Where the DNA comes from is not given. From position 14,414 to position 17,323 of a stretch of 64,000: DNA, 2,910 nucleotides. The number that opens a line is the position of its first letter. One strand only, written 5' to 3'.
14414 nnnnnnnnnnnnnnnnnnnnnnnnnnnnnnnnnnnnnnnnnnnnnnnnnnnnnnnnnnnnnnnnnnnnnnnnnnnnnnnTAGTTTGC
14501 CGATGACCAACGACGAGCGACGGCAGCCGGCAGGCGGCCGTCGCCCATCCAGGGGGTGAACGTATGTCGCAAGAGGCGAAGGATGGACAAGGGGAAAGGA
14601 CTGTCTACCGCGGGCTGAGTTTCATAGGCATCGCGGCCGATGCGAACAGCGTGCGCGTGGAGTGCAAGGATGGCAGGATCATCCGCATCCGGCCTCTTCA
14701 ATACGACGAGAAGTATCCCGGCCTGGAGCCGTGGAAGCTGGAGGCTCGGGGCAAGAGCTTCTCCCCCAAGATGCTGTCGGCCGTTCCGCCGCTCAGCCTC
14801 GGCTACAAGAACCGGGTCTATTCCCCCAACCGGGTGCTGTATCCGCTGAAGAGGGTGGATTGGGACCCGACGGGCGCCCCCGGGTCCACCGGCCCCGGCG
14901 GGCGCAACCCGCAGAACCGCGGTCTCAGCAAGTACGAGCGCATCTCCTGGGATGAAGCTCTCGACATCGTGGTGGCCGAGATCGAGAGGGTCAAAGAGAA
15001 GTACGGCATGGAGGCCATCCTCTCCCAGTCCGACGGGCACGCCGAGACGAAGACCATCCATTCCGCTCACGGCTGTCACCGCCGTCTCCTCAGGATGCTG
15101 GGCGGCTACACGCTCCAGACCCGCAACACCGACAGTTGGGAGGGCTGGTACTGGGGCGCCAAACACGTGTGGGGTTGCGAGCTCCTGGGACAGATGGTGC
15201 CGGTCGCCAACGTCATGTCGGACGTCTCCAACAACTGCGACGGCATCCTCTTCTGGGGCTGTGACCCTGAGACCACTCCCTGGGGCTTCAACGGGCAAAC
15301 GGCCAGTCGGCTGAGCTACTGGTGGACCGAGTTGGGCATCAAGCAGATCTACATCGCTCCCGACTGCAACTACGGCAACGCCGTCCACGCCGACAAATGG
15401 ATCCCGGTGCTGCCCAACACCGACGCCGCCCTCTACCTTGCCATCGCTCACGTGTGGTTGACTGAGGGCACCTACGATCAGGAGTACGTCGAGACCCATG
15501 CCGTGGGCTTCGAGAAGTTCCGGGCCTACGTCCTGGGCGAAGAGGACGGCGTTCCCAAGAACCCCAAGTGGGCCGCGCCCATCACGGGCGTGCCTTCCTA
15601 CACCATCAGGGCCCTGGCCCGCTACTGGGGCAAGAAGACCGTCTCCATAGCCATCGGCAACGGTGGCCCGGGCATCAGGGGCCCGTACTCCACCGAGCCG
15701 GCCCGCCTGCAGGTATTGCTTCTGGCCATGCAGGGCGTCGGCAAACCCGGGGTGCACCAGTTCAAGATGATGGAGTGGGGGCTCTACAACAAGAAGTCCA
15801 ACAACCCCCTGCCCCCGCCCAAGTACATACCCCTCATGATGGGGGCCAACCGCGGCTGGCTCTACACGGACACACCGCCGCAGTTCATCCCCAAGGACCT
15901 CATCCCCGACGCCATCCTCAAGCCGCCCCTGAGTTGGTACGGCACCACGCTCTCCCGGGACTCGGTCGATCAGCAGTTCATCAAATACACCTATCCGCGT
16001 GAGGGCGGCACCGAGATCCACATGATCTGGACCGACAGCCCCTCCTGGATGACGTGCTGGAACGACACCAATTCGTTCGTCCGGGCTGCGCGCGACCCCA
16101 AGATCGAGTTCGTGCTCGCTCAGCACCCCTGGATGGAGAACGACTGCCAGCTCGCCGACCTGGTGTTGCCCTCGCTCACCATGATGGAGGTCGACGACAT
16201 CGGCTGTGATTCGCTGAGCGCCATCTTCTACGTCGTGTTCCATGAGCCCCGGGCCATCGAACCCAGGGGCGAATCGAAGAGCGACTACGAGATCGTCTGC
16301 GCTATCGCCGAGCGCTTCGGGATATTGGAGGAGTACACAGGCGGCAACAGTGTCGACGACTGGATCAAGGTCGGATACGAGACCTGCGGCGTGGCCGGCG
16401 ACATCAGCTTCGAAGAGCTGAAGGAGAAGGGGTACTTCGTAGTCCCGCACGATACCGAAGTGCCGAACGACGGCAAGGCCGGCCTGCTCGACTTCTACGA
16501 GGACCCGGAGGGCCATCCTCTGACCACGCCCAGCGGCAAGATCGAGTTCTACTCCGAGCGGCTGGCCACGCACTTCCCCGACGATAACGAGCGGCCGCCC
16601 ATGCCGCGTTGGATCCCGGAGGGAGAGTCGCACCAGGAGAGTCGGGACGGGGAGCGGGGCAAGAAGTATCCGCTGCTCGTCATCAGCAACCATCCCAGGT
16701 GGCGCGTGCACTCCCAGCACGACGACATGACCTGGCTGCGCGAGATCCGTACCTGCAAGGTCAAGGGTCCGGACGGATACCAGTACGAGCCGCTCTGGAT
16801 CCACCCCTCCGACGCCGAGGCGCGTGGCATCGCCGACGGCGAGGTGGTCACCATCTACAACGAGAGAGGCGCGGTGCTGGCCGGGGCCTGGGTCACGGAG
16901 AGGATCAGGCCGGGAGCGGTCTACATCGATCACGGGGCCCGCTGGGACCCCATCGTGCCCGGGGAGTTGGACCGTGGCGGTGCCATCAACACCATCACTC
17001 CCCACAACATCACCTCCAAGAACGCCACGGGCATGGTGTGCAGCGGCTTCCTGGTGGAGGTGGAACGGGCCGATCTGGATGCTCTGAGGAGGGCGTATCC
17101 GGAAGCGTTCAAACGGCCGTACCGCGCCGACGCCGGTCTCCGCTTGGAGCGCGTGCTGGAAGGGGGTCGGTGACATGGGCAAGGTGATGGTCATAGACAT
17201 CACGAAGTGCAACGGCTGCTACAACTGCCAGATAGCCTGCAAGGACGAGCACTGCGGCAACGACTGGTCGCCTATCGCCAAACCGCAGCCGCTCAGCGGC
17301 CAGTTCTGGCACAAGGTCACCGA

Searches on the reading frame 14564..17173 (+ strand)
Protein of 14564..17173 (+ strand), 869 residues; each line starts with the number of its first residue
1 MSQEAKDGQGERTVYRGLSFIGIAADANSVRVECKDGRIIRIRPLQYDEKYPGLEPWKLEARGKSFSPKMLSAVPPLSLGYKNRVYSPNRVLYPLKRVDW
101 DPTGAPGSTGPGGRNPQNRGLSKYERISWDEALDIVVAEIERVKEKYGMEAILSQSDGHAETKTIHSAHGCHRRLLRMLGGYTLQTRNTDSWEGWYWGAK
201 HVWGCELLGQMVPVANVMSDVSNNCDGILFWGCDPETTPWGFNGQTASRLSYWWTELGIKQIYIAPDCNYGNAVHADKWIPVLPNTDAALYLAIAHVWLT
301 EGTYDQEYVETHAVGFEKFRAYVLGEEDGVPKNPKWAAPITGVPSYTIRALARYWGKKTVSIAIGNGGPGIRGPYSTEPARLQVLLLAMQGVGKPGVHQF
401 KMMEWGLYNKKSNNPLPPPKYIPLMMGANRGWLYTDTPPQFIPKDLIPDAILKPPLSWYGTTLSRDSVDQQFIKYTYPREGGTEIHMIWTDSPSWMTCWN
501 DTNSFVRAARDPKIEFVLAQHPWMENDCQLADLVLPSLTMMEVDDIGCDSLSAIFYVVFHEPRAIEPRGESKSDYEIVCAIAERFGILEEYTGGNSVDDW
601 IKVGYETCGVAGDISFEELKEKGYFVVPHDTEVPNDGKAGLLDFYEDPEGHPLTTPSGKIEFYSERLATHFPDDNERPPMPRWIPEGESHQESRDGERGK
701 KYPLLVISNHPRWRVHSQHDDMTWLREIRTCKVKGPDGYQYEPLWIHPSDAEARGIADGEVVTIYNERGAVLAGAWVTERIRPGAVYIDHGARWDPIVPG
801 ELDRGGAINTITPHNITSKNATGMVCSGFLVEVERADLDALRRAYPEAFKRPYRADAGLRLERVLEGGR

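Call 5: search_protein_families(library=pfam, proteins=[window:14564-17173:+], max_evalue=0.001)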
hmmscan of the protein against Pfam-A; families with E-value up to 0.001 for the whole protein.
window:14564-17173:+ (869 aa): 3 families
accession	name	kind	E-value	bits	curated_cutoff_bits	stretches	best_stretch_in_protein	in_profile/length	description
PF00384.28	Molybdopterin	-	4e-25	89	24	1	90-584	1-353/353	Molybdopterin oxidoreductase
PF01568.27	Molydop_binding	-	3.1e-21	75.9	26.8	1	704-818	1-99/110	Molydopterin dinucleotide binding domain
PF21423.2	AhtL-like_1st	-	9.2e-12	44.8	27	1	32-83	5-54/55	Pyrogallol hydroxytransferase large subunit-like, domain 1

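Call 64: search_protein_families(library=ncbifam, proteins=[window:14564-17173:+], max_evalue=1e-10)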
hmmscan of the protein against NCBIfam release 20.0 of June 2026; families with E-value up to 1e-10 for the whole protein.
window:14564-17173:+ (869 aa): 14 families
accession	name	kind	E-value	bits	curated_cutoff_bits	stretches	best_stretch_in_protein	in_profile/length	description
TIGR00509.1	bisC_fam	subfamily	3.7e-111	372.7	1017.55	1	80-838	34-756/772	molybdopterin guanine dinucleotide-containing S/N-oxide reductase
TIGR02166.1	dmsA_ynfE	subfamily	4.2e-103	345.9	777.7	2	484-835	454-793/794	DMSO/selenate family reductase complex A subunit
NF011682.0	PRK15102.1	equivalog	9.5e-92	308.4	909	1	80-835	83-809/829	trimethylamine-N-oxide reductase TorA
TIGR02164.1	torA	equivalog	2.9e-90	303.6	1465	1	80-835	79-805/824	trimethylamine-N-oxide reductase TorA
NF011566.1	PRK14990.1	exception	7.5e-70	235.9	1600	2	509-835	501-813/814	dimethylsulfoxide reductase subunit A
NF041885.1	selenate_YnfE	exception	5.2e-64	216.4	1675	2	510-834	489-803/805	selenate/tellurate reductase subunit YnfE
NF041884.1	selenate_YnfF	exception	1.7e-62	211.5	1650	2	511-835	483-797/798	selenate/tellurate reductase subunit YnfF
TIGR03479.1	DMSO_red_II_alp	subfamily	8.7e-43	146.5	984.75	2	81-310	111-304/913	molybdopterin-dependent oxidoreductase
TIGR01591.1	Fdh-alpha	equivalog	3.4e-34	118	666.25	1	115-364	56-284/672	formate dehydrogenase subunit alpha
NF012032.0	PRK15488.1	equivalog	1.9e-33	115.4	694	1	273-359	241-321/759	thiosulfate reductase PhsA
TIGR01580.1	narG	equivalog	2.4e-19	68.5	1084.15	0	700-813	1083-1190/1235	nitrate reductase subunit alpha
NF047855.1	AssmNtatRedNasC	equivalog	6.4e-17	61.1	1100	0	503-589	427-508/708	assimilatory nitrate reductase catalytic subunit NasC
NF041714.1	arsenate_red_ArrA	equivalog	2.7e-15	55.6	1600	0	224-321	211-304/848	arsenate respiratory reductase molybdopterin-containing subunit ArrA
NF041783.2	mnquin_red_QrcB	equivalog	8.8e-13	47.3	440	0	116-354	111-322/695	menaquinone reductase molybdopterin-binding-like subunit QrcB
